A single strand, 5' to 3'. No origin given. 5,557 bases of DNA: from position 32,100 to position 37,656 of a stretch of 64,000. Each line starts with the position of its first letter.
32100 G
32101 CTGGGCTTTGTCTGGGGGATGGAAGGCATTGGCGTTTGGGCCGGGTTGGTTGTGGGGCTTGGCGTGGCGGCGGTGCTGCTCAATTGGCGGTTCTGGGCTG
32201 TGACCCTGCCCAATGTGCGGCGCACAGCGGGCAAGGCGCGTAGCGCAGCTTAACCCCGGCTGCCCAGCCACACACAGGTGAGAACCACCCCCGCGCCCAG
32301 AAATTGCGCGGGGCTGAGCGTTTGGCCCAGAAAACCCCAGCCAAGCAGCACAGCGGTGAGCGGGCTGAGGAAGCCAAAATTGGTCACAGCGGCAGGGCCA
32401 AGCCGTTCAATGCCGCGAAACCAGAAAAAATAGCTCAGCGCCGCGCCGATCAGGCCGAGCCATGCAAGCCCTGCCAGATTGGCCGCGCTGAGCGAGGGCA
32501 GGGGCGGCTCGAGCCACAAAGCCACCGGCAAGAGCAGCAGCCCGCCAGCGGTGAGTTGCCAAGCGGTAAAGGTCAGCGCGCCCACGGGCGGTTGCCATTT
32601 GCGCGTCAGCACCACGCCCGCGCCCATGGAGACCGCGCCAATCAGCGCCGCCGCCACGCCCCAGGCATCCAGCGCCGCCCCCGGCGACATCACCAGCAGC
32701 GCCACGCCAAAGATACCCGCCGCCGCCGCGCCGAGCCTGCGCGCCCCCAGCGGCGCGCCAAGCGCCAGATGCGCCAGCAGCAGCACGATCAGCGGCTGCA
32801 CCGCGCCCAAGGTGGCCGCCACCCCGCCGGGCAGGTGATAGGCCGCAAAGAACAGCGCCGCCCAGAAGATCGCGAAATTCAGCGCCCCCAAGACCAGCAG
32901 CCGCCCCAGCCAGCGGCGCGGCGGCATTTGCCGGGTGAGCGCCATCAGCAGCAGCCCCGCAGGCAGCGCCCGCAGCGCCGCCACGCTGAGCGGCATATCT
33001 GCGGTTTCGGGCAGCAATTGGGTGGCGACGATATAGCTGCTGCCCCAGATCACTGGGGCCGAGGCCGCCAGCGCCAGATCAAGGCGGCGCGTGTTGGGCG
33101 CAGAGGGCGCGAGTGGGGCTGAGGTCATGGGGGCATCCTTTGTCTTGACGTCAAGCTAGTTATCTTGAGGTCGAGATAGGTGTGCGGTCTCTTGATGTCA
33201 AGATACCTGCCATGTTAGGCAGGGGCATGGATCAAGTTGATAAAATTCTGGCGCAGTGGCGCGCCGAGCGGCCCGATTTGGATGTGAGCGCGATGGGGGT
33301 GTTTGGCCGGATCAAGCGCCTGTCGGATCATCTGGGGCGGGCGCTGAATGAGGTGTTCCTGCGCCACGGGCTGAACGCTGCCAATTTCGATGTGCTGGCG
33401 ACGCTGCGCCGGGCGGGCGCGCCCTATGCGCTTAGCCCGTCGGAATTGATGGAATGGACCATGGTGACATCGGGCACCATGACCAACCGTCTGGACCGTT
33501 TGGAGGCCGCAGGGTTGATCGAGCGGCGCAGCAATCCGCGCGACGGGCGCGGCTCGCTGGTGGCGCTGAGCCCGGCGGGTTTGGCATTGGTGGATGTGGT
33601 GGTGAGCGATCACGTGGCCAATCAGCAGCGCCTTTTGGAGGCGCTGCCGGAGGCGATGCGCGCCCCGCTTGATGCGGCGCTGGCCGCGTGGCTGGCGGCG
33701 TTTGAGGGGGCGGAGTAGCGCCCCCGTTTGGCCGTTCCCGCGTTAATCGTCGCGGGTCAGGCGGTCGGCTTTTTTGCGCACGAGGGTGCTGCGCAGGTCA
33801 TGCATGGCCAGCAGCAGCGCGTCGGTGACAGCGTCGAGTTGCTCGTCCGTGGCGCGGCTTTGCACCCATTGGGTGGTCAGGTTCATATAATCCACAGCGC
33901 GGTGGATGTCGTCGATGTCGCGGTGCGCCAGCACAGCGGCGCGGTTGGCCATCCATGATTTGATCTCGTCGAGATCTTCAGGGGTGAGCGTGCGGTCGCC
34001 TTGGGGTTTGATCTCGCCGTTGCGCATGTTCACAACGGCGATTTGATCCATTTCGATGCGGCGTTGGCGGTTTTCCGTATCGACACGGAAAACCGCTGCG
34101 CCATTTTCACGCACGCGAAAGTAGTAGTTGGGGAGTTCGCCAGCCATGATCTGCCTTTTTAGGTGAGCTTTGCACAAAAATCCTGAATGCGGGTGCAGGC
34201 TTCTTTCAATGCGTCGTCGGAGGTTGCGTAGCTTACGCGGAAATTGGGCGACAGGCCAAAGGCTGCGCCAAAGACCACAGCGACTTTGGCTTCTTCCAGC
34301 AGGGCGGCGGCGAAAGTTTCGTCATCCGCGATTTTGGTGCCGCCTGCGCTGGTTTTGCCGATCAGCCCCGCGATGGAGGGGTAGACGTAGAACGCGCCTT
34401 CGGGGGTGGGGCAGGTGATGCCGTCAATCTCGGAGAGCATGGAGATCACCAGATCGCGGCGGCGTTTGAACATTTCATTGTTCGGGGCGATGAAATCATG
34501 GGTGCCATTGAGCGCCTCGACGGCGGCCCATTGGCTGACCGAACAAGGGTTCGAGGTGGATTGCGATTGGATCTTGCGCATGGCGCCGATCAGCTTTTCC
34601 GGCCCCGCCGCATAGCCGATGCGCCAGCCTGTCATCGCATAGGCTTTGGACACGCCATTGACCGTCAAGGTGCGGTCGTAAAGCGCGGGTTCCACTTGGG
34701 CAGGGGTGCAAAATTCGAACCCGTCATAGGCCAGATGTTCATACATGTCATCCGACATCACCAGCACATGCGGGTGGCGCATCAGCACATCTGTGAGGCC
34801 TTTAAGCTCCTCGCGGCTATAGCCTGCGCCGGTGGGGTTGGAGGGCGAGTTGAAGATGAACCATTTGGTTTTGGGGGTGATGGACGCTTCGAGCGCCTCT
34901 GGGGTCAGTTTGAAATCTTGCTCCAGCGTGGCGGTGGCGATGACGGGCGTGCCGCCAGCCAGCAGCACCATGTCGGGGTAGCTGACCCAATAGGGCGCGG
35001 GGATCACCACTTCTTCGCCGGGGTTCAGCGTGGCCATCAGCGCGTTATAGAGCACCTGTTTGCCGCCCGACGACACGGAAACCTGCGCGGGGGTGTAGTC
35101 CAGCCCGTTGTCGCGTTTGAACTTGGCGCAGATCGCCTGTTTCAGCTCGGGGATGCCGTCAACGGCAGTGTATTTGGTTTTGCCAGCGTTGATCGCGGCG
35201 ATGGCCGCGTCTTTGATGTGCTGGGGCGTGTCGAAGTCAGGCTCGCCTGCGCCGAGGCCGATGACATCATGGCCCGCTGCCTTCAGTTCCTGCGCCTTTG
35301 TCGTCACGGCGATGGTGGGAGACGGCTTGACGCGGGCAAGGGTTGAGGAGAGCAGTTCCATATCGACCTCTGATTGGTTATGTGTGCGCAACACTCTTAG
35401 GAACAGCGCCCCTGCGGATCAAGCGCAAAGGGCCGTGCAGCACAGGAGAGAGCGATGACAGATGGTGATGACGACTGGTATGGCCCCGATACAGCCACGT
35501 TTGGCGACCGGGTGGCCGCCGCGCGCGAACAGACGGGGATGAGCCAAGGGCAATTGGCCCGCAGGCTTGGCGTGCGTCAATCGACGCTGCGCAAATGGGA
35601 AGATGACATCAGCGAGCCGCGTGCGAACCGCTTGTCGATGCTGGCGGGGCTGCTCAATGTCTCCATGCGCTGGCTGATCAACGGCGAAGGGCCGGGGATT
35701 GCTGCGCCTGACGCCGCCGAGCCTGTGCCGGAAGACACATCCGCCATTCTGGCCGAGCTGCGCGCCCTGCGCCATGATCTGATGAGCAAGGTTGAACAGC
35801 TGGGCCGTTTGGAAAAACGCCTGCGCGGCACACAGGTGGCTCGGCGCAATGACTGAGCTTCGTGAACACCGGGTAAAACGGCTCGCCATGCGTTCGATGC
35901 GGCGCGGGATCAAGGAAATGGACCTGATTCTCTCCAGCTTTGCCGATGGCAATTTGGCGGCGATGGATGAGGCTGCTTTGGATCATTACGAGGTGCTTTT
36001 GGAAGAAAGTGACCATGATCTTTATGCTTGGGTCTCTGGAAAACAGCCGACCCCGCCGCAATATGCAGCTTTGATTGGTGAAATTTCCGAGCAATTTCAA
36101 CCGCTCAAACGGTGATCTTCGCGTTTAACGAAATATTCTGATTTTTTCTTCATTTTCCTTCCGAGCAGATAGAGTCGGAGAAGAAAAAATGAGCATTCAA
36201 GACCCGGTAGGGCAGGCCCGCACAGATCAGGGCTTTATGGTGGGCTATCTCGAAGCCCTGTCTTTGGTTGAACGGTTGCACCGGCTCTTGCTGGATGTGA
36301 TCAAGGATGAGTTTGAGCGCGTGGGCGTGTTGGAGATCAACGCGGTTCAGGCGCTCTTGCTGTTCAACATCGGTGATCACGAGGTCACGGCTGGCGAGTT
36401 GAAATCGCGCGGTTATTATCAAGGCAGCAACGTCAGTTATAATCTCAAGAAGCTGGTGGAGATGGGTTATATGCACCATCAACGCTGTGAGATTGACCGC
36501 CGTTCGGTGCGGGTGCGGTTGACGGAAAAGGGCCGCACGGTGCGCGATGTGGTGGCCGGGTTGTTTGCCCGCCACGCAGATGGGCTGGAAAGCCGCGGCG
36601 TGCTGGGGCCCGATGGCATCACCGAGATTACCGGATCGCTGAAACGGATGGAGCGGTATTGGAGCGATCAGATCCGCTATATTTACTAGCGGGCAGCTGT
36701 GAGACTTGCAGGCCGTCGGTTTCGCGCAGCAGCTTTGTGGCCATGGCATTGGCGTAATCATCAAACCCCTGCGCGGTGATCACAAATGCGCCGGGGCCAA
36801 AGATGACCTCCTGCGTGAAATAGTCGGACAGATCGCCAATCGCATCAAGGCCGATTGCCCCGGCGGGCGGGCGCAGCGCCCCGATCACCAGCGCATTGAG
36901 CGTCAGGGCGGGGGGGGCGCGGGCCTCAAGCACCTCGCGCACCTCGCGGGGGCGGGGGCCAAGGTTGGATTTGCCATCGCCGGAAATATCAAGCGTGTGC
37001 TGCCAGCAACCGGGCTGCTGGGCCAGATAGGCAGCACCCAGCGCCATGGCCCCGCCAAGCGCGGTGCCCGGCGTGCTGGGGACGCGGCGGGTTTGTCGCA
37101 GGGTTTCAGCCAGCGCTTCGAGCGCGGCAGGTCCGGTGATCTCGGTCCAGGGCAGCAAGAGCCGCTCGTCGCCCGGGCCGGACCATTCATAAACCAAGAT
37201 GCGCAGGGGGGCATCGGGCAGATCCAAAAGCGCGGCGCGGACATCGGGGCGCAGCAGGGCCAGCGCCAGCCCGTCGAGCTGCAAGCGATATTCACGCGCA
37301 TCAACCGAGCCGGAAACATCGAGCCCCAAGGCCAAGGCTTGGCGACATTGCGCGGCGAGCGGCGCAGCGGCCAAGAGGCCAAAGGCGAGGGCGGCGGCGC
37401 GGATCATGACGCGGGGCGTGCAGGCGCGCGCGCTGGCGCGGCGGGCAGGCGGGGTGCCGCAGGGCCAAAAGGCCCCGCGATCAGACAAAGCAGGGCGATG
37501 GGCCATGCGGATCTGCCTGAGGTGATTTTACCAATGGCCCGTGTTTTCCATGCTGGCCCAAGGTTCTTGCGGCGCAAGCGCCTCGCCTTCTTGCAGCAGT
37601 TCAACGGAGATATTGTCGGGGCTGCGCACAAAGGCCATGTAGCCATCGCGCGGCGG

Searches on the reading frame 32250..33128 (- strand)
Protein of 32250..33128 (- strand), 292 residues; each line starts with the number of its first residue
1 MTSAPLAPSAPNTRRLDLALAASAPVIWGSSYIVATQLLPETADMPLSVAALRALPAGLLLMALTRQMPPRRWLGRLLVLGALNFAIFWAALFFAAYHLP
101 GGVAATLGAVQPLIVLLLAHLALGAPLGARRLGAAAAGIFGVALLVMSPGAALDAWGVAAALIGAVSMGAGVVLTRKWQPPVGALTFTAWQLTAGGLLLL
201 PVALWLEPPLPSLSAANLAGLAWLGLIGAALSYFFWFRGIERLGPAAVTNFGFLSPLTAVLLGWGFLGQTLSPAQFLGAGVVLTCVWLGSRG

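Call 42: search_protein_families(library=pfam, proteins=[window:32250-33128:-], max_evalue=0.001)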
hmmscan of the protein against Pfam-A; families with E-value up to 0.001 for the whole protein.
window:32250-33128:- (292 aa): 1 family
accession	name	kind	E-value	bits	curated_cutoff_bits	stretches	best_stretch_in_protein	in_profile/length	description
PF00892.27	EamA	-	1.4e-35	123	28.2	2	156-288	2-132/135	EamA-like transporter family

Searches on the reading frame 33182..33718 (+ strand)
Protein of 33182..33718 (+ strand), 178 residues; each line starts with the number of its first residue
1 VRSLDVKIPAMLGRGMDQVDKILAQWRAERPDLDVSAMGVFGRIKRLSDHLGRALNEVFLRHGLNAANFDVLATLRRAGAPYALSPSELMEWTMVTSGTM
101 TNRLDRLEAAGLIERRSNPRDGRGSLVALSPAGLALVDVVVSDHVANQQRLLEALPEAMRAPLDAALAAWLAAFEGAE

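Call 42: search_protein_families(library=pfam, proteins=[window:33182-33718:+], max_evalue=0.001)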
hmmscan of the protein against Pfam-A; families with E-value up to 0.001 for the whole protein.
window:33182-33718:+ (178 aa): 3 families
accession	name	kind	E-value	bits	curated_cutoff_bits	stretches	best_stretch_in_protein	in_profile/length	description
PF12802.13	MarR_2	-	4.5e-14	52.8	27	1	62-123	1-60/61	MarR family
PF01047.28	MarR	-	1.8e-11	44.2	24.6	1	64-123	1-57/59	MarR family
PF13463.12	HTH_27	-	0.0005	20.7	22.2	1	71-133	8-68/68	Winged helix DNA-binding domain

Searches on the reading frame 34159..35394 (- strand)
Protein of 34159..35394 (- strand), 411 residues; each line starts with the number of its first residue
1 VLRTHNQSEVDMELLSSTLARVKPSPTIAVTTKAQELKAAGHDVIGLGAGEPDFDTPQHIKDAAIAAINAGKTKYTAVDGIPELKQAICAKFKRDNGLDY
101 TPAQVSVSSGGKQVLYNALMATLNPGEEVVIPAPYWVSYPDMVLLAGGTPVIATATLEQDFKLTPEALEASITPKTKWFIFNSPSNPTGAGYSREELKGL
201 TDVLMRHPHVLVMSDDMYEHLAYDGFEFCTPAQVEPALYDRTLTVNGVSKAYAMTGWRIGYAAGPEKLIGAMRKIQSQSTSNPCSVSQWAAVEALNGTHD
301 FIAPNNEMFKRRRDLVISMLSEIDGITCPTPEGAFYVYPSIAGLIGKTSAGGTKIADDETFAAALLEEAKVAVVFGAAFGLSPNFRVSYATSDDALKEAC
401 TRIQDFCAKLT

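Call 42: search_protein_families(library=pfam, proteins=[window:34159-35394:-], max_evalue=0.001)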
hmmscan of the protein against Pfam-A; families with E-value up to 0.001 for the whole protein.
window:34159-35394:- (411 aa): 2 families
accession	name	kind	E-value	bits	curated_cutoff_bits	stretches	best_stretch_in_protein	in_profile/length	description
PF00155.27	Aminotran_1_2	-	1.2e-80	271.9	19.7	1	43-403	2-361/361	Aminotransferase class I and II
PF01041.23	DegT_DnrJ_EryC1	-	2.4e-06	27.5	19.8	1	105-178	43-115/360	DegT/DnrJ/EryC1/StrS aminotransferase family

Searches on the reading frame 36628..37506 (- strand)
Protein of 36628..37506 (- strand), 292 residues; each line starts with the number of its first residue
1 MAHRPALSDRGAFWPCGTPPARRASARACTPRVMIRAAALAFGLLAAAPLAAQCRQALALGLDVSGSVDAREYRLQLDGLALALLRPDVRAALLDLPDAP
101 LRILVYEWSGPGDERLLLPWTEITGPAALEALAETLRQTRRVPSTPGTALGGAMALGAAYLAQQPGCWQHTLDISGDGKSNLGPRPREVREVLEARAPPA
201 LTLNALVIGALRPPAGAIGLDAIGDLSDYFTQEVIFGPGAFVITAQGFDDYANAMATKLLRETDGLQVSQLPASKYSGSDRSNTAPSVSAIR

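Call 42: search_protein_families(library=pfam, proteins=[window:36628-37506:-], max_evalue=0.001)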
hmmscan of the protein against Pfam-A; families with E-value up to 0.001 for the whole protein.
window:36628-37506:- (292 aa): 1 family
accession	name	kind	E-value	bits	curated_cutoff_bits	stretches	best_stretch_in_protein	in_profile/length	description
PF06707.17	DUF1194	-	1.2e-58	198.2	27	1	53-265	1-204/206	Protein of unknown function (DUF1194)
